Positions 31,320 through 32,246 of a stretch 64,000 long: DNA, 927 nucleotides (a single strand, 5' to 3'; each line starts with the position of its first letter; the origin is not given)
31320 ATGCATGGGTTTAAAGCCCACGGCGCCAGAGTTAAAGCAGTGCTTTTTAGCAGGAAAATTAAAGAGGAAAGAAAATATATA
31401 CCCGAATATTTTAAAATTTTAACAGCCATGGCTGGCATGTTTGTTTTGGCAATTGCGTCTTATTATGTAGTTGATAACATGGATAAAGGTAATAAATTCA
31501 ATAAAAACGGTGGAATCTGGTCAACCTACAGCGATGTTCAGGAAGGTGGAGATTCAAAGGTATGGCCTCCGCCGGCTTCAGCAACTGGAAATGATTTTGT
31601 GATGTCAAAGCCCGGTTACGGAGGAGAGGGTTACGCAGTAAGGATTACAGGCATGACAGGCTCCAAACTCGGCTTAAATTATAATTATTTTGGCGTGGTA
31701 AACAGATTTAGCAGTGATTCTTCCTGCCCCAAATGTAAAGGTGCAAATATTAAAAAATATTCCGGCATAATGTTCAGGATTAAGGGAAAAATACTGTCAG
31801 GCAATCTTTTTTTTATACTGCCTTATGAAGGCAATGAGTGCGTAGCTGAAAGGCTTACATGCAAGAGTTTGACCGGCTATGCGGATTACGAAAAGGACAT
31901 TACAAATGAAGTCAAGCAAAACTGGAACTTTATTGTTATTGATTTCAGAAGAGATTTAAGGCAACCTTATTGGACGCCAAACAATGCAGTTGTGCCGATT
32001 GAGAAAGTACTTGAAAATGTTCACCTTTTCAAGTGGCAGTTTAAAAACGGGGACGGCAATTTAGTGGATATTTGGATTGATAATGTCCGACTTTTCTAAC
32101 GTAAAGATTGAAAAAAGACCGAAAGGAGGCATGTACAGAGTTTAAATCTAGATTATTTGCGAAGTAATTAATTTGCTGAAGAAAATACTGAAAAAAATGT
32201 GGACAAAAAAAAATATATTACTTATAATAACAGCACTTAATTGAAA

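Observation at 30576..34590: ECF sigma plus membrane sensor with CBM-like ectodomain, upstream of a CBM-bearing glycoside hydrolase: a putative polysaccharide-sensing switch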

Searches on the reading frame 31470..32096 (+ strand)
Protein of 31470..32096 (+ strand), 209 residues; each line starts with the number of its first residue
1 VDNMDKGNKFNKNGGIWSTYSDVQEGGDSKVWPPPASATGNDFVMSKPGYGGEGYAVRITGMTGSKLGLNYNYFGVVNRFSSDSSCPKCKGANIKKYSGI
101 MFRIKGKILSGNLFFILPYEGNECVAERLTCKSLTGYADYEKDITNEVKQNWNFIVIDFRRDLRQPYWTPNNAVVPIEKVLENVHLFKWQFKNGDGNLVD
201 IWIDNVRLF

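Call 92: search_solved_structures(query=A3, max_evalue=1, show_alignments=2)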
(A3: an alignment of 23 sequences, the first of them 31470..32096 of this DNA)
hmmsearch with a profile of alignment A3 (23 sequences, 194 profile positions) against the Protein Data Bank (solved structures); distinct sequences matched with E-value up to 1: 5.
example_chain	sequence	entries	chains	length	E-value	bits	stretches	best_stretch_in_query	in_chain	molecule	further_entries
7t7y_A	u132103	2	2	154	0.16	14.9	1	83-154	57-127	Endoglucanase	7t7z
7t87_C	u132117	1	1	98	0.16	14.9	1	9-60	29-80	Centyrin S17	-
7zkq_A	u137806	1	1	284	0.43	13.5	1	70-159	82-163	Complex I intermediate-associated protein 30-domain-containing protein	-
7zkp_A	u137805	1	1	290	0.45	13.4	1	70-159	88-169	CIA30 domain-containing protein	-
9ubw_G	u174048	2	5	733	0.93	12.4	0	117-164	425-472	Cation channel sperm-associated auxiliary subunit delta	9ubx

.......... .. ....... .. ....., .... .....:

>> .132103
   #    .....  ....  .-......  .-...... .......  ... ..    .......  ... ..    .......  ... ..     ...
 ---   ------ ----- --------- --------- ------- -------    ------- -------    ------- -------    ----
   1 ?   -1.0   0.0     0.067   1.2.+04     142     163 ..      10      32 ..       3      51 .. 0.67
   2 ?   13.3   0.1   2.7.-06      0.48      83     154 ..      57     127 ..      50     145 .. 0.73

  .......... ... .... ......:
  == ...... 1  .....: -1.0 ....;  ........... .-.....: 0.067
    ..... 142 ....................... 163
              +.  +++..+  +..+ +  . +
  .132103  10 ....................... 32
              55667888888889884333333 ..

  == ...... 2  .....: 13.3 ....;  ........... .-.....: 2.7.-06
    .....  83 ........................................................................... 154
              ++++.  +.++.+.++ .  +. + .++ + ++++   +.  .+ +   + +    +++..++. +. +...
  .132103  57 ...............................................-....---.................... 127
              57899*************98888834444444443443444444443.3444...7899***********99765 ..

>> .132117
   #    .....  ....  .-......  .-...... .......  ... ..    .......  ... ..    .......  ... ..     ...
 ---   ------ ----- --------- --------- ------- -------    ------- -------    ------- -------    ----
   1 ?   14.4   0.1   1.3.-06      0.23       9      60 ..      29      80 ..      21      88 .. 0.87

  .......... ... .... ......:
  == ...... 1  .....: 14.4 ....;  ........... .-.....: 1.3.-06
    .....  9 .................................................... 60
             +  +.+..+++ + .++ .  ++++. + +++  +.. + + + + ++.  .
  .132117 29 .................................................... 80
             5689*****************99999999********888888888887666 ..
